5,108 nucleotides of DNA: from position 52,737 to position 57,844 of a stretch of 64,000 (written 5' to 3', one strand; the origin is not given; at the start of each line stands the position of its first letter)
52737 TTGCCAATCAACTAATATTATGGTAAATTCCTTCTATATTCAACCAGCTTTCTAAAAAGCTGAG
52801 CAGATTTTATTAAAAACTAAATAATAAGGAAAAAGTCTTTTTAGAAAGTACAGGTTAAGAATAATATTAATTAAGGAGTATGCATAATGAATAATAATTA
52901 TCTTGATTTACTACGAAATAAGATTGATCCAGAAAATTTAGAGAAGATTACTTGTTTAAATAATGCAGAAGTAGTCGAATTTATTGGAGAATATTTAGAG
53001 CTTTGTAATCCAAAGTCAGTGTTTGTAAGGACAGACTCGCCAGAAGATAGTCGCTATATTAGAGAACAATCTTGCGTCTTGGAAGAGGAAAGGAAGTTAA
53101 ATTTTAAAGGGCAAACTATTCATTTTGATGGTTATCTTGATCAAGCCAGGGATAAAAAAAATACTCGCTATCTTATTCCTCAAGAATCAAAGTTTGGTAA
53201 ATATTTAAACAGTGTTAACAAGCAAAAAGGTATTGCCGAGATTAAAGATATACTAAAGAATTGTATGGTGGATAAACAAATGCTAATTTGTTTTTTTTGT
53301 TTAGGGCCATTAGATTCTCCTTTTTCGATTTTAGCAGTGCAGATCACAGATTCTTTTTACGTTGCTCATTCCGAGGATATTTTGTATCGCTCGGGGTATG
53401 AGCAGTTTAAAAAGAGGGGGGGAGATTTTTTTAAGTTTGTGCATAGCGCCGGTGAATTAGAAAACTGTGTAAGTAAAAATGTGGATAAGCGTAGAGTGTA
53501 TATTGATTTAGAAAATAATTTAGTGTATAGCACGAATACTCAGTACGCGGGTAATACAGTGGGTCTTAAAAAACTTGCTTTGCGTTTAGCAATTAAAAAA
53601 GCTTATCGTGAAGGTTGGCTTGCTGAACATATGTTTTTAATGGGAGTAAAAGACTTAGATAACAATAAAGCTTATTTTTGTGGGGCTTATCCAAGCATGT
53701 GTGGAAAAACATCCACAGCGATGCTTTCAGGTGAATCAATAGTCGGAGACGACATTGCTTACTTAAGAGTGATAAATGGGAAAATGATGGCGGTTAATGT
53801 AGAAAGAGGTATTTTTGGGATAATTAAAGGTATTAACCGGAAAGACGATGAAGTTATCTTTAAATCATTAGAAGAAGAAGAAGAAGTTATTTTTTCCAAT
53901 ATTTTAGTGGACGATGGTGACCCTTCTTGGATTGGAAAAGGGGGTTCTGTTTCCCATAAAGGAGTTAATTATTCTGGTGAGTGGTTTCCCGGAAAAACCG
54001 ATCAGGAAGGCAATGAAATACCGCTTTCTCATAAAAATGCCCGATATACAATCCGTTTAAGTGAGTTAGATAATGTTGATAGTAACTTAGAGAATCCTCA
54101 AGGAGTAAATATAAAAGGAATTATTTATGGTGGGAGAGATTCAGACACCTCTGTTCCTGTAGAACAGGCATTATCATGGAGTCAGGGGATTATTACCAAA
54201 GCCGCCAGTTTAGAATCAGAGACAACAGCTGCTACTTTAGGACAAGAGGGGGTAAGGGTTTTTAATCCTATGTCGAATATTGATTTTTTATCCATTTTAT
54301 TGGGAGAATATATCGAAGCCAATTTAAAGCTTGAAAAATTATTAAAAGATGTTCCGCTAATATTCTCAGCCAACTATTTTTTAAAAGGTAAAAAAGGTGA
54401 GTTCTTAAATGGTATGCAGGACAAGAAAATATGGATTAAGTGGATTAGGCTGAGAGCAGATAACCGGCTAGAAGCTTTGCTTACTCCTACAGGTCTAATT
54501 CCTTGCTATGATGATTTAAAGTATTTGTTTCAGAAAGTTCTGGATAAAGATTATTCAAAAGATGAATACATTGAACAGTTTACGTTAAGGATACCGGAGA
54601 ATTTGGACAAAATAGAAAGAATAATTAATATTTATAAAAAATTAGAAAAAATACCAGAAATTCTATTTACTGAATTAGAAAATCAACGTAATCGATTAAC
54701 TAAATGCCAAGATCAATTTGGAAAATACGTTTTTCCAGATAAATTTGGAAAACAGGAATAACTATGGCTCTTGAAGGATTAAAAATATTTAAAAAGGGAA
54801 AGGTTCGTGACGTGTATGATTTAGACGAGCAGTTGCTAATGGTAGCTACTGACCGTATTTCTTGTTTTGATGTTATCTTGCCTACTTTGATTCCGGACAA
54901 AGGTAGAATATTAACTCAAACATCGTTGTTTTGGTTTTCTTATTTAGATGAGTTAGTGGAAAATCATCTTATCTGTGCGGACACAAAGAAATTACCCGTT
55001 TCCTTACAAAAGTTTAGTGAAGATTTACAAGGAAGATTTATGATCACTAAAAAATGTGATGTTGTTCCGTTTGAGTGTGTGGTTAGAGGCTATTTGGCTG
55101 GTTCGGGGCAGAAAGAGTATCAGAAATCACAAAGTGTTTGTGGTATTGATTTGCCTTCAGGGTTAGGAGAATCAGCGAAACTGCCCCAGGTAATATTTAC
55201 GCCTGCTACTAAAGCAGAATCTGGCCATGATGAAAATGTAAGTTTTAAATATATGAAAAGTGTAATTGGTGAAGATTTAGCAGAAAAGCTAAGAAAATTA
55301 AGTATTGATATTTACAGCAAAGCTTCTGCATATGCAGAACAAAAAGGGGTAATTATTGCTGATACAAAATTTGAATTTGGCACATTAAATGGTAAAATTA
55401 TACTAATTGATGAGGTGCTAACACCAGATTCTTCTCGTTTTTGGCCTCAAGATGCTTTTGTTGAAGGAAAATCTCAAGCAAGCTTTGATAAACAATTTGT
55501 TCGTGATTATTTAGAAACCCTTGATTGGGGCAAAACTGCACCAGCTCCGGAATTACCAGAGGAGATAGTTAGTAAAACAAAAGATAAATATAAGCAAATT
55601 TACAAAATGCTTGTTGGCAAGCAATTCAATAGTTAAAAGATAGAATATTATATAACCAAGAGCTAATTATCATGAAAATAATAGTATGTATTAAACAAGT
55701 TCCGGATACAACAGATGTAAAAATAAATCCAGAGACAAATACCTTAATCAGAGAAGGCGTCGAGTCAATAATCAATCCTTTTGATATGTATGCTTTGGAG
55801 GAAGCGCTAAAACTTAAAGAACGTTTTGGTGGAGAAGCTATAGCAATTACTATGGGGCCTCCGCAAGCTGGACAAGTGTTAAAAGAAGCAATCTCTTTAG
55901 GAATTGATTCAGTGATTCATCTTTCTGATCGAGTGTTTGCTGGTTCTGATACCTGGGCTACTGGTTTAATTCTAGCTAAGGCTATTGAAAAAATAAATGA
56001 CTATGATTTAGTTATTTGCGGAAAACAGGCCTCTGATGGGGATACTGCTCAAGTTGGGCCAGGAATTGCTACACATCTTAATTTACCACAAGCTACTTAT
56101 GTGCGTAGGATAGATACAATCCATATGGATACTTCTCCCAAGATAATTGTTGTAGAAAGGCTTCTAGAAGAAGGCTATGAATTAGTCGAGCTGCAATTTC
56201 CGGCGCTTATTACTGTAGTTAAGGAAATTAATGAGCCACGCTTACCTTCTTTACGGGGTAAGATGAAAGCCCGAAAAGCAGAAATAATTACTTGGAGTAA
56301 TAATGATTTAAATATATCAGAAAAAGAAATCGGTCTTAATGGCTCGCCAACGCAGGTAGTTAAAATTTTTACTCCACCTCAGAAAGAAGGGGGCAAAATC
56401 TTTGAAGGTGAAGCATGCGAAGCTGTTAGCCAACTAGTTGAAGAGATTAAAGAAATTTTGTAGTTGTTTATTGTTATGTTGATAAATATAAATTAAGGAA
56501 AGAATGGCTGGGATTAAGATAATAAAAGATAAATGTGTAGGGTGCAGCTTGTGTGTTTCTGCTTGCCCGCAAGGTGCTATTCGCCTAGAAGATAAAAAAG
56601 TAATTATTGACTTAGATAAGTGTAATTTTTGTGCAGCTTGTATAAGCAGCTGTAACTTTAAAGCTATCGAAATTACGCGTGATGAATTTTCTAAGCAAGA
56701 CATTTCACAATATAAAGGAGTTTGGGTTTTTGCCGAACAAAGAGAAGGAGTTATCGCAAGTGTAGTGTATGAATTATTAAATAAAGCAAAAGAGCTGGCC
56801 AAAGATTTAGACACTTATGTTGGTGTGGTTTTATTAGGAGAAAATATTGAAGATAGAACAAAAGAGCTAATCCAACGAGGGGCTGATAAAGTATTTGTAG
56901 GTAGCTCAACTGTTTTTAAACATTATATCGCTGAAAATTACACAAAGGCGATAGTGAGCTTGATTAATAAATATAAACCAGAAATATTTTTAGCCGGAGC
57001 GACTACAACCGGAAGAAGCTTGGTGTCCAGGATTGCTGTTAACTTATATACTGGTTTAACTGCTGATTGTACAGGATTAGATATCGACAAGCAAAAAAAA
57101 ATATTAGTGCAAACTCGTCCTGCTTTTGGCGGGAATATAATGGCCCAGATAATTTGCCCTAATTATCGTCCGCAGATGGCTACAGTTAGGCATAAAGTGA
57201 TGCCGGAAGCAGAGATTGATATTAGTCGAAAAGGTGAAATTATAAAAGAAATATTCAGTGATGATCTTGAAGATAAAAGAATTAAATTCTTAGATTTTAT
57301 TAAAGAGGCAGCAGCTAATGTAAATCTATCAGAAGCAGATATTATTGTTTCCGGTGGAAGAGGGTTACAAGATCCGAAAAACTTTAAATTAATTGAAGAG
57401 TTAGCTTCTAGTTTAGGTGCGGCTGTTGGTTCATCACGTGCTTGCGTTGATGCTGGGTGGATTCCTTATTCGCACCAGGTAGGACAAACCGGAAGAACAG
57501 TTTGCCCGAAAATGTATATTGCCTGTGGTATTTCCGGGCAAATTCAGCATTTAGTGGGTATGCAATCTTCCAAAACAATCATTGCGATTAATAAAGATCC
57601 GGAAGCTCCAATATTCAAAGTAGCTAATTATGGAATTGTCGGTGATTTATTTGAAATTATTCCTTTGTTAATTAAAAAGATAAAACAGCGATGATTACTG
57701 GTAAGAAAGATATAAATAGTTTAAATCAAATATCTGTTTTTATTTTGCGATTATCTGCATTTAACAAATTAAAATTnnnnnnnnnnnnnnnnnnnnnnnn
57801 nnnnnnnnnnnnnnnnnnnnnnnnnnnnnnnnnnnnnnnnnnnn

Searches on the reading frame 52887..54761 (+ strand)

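Call 10: search_protein_families(library=pfam, proteins=[window:52887-54761:+], max_evalue=0.0001)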
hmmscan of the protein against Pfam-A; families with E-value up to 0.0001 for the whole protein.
window:52887-54761:+ (624 aa): 2 families
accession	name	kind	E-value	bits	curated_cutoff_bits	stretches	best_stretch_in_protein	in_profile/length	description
PF00821.23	PEPCK_GTP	-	2e-100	336.5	23.8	1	244-603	1-357/357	Phosphoenolpyruvate carboxykinase C-terminal P-loop domain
PF17297.7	PEPCK_N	-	2e-60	204.6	23.8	1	31-239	1-217/218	Phosphoenolpyruvate carboxykinase N-terminal domain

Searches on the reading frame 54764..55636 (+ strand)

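Call 10: search_protein_families(library=pfam, proteins=[window:54764-55636:+], max_evalue=0.0001)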
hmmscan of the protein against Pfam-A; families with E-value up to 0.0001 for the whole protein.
window:54764-55636:+ (290 aa): 1 family
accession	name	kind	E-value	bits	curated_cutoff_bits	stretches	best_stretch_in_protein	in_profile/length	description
PF01259.24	SAICAR_synt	-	8.6e-75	251.9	20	1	10-257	3-228/233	SAICAR synthetase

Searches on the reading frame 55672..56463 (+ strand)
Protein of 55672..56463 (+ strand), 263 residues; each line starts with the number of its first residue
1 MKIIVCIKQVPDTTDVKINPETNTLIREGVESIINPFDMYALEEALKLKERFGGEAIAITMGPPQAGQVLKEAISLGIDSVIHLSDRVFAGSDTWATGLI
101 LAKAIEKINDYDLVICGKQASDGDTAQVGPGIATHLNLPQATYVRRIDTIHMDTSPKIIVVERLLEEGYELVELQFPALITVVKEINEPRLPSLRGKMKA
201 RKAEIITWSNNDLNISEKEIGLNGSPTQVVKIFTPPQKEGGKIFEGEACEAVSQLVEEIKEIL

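Call 10: search_protein_families(library=pfam, proteins=[window:55672-56463:+], max_evalue=0.0001)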
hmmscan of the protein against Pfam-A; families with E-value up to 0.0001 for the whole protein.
window:55672-56463:+ (263 aa): 1 family
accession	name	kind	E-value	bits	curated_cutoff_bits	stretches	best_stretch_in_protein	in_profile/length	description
PF01012.27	ETF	-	1.9e-45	155.4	26.7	1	23-212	2-180/181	Electron transfer flavoprotein domain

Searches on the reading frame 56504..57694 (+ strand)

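Call 10: search_protein_families(library=pfam, proteins=[window:56504-57694:+], max_evalue=0.0001)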
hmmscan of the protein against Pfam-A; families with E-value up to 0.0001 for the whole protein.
window:56504-57694:+ (396 aa): 11 families
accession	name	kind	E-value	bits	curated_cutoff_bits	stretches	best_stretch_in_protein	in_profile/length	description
PF01012.27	ETF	-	1.3e-44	152.7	26.7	1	73-248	1-175/181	Electron transfer flavoprotein domain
PF00766.25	ETF_alpha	-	4.1e-38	129.7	27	1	274-354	1-81/81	Electron transfer flavoprotein FAD-binding domain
PF00037.32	Fer4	-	3e-12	46.2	21.1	1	4-27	1-24/24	4Fe-4S binding domain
PF12838.12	Fer4_7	-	6.5e-09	36.6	27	1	10-54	1-52/52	4Fe-4S dicluster domain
PF13484.11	Fer4_16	-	4.1e-08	34.3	30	0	10-31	1-21/66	4Fe-4S double cluster binding domain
PF13237.11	Fer4_10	-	4.7e-08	33.3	25.5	1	4-50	2-52/53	4Fe-4S dicluster domain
PF13187.11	Fer4_9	-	3.1e-07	30.7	27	1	10-54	1-51/52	4Fe-4S dicluster domain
PF14697.11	Fer4_21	-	6.8e-07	29.8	35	1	4-28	34-59/59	4Fe-4S dicluster domain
PF12797.12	Fer4_2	-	9.8e-07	28.8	24.5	1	4-22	3-21/22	4Fe-4S binding domain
PF12837.12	Fer4_6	-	5.3e-06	26.6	25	1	4-26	2-24/24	4Fe-4S binding domain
PF13183.11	Fer4_8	-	5.1e-05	24.2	27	0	9-23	3-17/68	4Fe-4S dicluster domain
